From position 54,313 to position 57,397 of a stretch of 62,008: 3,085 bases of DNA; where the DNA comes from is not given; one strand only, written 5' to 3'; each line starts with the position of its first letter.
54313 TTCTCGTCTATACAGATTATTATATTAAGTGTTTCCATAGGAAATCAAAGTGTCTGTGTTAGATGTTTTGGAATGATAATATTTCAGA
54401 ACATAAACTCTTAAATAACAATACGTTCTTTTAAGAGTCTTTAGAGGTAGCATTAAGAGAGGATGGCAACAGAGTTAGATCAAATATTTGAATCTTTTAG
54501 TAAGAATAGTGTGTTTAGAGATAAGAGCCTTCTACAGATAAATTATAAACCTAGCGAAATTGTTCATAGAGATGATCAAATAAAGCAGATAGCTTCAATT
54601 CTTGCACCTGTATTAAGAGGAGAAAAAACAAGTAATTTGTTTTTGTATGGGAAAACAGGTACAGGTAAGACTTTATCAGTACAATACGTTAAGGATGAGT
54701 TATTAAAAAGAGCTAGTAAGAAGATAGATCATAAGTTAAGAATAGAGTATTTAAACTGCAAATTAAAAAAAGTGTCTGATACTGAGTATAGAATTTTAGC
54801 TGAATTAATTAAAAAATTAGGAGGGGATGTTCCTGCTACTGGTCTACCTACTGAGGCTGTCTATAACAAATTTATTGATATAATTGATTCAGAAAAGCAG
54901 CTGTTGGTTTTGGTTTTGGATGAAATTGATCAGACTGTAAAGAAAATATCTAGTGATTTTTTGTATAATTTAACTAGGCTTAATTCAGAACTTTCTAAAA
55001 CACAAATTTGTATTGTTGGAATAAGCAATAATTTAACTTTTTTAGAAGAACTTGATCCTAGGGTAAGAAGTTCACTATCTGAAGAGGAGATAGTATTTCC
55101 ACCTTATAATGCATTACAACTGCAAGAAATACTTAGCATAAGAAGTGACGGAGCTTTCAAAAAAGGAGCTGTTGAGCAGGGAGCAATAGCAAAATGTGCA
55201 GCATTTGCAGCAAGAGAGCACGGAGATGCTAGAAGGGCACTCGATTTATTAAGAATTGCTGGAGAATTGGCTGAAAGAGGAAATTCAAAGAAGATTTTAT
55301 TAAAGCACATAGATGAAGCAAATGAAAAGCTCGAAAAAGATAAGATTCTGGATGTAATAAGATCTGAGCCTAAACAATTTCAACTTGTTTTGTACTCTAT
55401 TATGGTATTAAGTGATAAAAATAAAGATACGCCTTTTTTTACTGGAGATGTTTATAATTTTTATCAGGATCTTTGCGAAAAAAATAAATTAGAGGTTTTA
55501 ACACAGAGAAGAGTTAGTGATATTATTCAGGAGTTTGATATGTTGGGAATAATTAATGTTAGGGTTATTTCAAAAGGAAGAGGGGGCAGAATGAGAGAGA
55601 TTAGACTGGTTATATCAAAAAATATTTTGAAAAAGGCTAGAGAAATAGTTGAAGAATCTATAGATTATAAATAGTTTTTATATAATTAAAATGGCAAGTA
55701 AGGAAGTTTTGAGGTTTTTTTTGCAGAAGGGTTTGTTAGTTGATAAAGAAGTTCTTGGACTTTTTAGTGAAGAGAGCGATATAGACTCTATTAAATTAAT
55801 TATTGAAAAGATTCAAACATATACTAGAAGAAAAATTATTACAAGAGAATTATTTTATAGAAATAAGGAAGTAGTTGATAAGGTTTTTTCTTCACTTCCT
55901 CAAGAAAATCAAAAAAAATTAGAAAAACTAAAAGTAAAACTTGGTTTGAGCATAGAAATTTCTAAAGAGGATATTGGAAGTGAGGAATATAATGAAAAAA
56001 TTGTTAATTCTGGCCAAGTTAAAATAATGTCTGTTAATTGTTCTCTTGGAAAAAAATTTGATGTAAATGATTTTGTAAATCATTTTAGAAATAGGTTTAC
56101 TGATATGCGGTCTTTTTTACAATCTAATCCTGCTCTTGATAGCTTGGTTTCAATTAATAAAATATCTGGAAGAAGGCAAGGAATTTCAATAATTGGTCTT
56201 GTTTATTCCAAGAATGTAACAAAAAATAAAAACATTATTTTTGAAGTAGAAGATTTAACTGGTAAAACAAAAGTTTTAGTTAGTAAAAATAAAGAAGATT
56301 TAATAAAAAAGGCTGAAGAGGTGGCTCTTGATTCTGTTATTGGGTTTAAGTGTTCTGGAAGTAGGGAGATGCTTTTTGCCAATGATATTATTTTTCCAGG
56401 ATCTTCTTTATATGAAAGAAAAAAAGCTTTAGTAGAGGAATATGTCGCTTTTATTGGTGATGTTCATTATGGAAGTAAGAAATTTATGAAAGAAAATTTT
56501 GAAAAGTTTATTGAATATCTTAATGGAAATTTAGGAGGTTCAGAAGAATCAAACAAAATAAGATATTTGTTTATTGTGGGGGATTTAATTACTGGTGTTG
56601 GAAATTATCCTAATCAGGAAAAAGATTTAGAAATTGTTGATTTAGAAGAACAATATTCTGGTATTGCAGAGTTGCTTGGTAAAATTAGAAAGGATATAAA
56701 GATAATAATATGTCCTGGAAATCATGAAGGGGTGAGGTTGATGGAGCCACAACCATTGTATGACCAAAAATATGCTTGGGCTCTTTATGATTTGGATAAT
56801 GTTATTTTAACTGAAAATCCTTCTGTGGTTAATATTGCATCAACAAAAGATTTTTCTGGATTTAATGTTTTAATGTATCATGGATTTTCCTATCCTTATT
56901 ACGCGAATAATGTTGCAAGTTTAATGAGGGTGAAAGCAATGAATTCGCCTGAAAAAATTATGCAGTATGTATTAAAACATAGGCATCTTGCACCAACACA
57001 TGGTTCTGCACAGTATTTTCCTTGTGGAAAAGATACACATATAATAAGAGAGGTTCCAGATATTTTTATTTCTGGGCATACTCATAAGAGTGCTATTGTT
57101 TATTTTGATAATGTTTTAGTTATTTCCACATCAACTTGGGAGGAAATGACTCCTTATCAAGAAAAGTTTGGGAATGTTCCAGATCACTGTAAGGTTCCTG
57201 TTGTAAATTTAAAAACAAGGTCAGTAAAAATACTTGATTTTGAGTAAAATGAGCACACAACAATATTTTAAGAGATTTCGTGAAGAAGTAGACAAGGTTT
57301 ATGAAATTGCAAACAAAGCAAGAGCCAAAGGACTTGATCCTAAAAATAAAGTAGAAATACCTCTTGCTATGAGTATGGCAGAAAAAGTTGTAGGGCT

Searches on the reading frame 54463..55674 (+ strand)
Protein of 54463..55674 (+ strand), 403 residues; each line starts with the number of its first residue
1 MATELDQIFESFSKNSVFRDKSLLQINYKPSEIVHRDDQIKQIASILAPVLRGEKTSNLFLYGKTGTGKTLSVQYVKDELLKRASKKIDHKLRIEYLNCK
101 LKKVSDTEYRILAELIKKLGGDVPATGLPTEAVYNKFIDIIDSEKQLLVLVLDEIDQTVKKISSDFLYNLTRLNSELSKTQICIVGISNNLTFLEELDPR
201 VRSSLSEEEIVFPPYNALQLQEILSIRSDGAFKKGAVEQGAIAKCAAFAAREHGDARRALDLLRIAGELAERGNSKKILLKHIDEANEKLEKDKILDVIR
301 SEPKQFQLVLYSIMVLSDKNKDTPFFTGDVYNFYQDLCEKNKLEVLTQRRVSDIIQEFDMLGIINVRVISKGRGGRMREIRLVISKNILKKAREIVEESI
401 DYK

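Call 30: search_protein_families(library=pfam, proteins=[window:54463-55674:+], max_evalue=0.0001)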
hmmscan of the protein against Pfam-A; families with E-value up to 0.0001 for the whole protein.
window:54463-55674:+ (403 aa): 5 families
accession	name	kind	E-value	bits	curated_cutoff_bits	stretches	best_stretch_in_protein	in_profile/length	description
PF09079.17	Cdc6_C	-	2.6e-28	98.3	25.1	1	297-392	1-96/96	CDC6, C terminal winged helix domain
PF22703.2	Cdc6_lid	-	5.6e-23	81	27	1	222-288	2-68/68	Cdc6 AAA+ ATPase-type lid domain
PF13191.12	AAA_16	-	1e-11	46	32.6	1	33-179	2-162/167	AAA ATPase domain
PF13401.12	AAA_22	-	1.2e-10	42.3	27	1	57-187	6-123/130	AAA domain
PF00004.35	AAA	-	9.9e-07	29.7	21.2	1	60-212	2-129/131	ATPase family associated with various cellular activities (AAA)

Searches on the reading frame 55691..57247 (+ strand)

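Call 30: search_protein_families(library=pfam, proteins=[window:55691-57247:+], max_evalue=0.0001)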
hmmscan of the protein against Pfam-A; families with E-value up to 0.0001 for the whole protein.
window:55691-57247:+ (518 aa): 2 families
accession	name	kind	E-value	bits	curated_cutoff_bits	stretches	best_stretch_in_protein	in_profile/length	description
PF00149.33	Metallophos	-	1.5e-12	48.8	21.5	1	252-466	3-190/191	Calcineurin-like phosphoesterase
PF04042.21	DNA_pol_E_B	-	5.1e-08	33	29.1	1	252-467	1-207/210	DNA polymerase alpha/epsilon subunit B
